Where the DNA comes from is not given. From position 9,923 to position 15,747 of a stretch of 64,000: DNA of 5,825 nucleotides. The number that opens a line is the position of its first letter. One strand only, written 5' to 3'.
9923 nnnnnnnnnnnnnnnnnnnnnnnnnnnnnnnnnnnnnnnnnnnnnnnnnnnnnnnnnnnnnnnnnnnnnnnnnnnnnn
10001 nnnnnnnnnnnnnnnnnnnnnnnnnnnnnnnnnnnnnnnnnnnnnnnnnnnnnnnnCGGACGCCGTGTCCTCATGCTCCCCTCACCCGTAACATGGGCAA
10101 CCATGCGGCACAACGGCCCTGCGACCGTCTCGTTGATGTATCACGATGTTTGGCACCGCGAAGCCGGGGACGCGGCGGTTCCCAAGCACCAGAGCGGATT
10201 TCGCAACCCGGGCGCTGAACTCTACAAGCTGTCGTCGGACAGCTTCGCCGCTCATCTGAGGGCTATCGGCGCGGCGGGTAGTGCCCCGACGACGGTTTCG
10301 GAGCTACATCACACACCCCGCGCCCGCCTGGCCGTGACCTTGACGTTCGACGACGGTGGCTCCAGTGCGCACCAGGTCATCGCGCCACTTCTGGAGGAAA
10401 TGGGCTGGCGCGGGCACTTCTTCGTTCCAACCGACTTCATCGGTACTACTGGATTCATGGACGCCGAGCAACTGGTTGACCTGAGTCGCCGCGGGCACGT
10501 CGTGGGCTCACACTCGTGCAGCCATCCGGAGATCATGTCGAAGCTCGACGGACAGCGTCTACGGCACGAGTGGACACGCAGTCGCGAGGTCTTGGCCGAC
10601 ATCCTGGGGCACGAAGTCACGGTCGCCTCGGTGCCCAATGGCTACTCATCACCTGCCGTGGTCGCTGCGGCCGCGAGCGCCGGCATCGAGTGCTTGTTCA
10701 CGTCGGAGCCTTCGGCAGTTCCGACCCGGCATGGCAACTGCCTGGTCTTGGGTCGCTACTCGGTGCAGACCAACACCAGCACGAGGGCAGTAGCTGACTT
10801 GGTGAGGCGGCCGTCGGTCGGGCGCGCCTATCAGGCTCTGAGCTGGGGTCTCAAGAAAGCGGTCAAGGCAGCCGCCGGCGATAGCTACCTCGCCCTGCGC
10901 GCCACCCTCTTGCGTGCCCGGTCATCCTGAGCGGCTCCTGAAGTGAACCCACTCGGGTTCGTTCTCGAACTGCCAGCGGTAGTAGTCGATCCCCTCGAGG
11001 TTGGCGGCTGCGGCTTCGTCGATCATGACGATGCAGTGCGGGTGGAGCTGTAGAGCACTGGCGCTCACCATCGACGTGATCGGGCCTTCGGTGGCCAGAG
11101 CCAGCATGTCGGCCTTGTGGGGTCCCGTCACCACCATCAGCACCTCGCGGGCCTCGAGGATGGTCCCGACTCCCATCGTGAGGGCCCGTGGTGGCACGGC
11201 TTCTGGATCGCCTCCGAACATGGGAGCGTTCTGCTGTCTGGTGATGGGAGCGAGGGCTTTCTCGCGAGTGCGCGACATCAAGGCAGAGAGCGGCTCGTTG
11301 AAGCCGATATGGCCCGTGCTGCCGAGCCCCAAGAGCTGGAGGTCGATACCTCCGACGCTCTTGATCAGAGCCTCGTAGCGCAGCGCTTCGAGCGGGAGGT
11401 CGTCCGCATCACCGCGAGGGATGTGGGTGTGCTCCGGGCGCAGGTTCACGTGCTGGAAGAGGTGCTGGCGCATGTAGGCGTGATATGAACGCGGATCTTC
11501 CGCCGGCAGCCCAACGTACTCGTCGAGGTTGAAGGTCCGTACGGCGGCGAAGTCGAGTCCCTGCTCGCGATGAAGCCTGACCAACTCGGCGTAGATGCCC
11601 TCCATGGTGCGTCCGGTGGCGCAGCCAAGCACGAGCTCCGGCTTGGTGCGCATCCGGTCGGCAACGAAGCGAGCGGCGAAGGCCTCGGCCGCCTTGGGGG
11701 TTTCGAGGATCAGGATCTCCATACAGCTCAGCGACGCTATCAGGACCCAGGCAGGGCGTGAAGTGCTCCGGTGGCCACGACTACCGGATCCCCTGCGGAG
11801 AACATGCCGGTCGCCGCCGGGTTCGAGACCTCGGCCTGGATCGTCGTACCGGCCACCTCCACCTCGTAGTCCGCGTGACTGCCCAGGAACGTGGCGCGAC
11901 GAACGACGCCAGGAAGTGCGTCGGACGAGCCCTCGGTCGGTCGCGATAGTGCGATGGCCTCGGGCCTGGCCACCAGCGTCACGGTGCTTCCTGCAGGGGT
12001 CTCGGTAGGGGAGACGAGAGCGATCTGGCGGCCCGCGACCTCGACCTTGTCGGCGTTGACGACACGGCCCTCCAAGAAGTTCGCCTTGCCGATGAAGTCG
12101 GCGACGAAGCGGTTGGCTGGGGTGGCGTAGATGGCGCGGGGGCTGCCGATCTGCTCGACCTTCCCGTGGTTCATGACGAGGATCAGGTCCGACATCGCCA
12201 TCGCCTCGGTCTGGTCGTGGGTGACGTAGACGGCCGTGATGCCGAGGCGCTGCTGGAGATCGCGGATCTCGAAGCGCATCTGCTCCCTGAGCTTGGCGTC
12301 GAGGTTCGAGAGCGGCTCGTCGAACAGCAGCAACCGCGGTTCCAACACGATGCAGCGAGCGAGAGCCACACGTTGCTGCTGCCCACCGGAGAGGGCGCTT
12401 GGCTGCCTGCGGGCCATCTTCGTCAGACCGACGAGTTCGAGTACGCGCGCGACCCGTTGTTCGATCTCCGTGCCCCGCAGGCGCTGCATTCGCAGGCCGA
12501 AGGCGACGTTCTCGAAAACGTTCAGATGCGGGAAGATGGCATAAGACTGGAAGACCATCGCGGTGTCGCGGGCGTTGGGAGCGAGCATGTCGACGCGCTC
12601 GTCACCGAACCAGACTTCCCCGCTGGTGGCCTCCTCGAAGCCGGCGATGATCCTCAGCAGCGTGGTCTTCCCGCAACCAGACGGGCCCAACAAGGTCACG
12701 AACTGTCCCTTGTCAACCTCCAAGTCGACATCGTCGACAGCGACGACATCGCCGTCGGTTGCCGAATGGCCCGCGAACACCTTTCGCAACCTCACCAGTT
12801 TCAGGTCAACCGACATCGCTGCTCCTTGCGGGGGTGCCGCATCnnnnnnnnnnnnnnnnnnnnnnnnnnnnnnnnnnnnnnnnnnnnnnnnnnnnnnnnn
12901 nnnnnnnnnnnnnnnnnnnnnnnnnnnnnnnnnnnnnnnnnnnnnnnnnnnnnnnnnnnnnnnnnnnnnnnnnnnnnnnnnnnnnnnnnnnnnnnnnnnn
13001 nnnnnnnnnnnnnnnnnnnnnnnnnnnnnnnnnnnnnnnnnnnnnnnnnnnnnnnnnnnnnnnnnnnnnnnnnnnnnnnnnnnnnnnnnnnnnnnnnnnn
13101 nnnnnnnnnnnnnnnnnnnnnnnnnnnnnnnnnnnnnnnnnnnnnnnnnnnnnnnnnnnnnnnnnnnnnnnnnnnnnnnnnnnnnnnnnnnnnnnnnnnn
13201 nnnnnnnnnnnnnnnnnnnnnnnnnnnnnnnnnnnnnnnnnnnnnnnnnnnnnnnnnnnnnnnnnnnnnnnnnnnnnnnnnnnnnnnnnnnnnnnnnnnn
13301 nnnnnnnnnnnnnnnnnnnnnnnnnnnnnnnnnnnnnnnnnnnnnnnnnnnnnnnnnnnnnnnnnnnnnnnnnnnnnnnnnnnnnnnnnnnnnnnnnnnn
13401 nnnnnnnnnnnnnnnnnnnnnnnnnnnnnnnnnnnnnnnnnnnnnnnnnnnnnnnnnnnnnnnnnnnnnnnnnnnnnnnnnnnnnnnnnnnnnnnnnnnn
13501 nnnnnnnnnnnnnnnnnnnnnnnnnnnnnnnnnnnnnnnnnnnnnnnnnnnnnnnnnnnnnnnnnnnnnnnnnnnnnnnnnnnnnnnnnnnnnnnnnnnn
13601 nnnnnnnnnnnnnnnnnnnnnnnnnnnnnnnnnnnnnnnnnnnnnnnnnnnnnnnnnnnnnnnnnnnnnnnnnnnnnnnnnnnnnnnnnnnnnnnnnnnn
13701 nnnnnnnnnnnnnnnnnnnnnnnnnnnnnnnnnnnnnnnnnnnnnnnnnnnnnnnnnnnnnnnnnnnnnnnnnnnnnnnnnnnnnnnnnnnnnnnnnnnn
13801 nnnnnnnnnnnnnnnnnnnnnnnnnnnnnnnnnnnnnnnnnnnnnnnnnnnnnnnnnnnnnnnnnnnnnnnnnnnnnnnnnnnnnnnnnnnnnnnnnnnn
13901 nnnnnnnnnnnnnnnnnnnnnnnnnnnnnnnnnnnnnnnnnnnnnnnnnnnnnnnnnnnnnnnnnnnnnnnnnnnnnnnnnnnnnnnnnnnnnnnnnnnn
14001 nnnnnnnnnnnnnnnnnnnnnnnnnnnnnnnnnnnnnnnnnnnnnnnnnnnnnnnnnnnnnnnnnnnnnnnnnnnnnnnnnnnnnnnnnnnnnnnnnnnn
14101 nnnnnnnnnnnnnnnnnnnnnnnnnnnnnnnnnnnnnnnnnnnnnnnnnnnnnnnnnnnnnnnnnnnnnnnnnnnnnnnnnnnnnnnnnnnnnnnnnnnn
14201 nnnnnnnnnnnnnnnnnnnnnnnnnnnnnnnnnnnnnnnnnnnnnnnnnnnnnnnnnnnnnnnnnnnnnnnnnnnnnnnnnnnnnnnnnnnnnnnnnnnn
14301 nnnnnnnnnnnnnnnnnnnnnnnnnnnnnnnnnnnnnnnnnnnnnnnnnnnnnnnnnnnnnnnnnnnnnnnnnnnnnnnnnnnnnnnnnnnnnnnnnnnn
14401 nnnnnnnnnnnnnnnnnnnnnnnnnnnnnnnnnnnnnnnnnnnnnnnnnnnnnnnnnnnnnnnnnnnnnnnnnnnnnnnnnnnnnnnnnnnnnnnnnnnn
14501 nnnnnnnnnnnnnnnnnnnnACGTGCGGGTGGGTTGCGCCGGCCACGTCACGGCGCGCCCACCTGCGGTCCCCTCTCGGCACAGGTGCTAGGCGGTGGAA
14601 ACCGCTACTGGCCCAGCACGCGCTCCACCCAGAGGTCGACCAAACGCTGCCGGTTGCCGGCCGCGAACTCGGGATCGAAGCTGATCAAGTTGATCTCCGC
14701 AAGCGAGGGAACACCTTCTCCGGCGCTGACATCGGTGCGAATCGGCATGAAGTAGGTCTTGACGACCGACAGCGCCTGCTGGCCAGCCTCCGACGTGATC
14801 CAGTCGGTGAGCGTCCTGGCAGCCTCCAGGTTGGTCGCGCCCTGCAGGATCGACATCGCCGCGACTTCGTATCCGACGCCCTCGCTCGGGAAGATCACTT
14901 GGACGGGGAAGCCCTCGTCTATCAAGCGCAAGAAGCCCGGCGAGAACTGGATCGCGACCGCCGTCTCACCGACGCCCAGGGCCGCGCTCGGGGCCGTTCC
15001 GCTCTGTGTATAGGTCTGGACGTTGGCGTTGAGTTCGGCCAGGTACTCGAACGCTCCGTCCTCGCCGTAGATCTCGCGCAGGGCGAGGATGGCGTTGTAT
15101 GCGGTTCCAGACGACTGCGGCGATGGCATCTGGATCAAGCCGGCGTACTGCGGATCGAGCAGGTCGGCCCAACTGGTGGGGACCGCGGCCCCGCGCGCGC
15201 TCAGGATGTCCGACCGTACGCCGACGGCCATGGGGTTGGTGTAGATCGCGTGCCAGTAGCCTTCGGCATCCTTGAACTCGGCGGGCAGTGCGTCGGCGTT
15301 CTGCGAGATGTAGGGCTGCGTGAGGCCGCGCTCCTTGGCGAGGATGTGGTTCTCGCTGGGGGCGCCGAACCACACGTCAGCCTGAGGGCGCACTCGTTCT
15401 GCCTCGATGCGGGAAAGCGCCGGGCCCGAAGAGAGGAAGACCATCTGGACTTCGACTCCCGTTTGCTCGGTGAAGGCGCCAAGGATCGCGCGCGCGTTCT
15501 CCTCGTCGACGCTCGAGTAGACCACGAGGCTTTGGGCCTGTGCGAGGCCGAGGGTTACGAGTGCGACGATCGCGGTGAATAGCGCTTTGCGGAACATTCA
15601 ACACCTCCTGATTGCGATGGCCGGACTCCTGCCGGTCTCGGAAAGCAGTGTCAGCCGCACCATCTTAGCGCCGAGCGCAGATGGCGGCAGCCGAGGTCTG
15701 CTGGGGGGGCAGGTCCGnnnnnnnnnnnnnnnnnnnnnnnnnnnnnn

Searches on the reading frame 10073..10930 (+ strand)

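Call 16: search_protein_families(library=pfam, proteins=[window:10073-10930:+])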
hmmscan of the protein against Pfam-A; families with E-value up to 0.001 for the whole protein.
window:10073-10930:+ (285 aa): 1 family
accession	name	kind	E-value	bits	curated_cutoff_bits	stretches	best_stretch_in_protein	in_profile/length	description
PF01522.26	Polysacc_deac_1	-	2e-20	73.4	23.1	1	87-207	8-123/124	Polysaccharide deacetylase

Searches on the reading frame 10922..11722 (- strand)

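Call 16: search_protein_families(library=pfam, proteins=[window:10922-11722:-])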
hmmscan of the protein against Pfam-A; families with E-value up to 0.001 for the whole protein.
window:10922-11722:- (266 aa): 1 family
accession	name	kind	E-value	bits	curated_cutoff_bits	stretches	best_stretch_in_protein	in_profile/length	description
PF01182.26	Glucosamine_iso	-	1.1e-20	75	27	1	14-214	12-206/225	Glucosamine-6-phosphate isomerases/6-phosphogluconolactonase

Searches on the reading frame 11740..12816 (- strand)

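Call 17: search_protein_families(library=pfam, proteins=[window:11740-12816:-])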
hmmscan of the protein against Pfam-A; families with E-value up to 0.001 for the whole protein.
window:11740-12816:- (358 aa): 4 families
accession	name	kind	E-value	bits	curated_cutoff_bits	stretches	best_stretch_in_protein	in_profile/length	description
PF00005.33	ABC_tran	-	4.5e-35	121.7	25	1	28-169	2-136/137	ABC transporter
PF08402.16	TOBE_2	-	9.2e-11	42.1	21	1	283-349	3-68/76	TOBE domain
PF13304.12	AAA_21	-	5.1e-05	23.9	27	0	40-60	2-22/304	AAA domain, putative AbiEii toxin, Type IV TA system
PF02463.25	SMC_N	-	9.7e-05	22.3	40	0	38-215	25-212/220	RecF/RecN/SMC N terminal domain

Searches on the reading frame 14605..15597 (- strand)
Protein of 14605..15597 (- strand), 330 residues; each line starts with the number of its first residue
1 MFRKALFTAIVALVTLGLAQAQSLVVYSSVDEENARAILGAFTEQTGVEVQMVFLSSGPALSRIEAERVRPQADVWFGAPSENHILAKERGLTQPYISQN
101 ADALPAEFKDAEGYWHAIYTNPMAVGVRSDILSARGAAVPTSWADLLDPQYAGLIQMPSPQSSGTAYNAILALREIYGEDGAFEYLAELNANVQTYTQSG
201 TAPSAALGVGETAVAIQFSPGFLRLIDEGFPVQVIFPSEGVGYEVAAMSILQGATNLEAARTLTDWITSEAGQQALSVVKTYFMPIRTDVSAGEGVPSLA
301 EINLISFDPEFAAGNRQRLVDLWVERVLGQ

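Call 17: search_protein_families(library=pfam, proteins=[window:14605-15597:-])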
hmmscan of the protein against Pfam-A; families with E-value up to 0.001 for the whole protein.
window:14605-15597:- (330 aa): 4 families
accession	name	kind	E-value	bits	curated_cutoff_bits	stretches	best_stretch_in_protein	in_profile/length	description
PF13343.11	SBP_bac_6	-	2.2e-26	93.3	24.6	1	87-308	24-240/245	Bacterial extracellular solute-binding protein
PF13416.11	SBP_bac_8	-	1.4e-20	74.7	27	1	40-297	4-272/279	Bacterial extracellular solute-binding protein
PF13531.11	SBP_bac_11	-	2.6e-17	63.8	25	1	35-276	13-221/227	Bacterial extracellular solute-binding protein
PF01547.30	SBP_bac_1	-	2.7e-13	51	26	1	35-274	10-307/307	Bacterial extracellular solute-binding protein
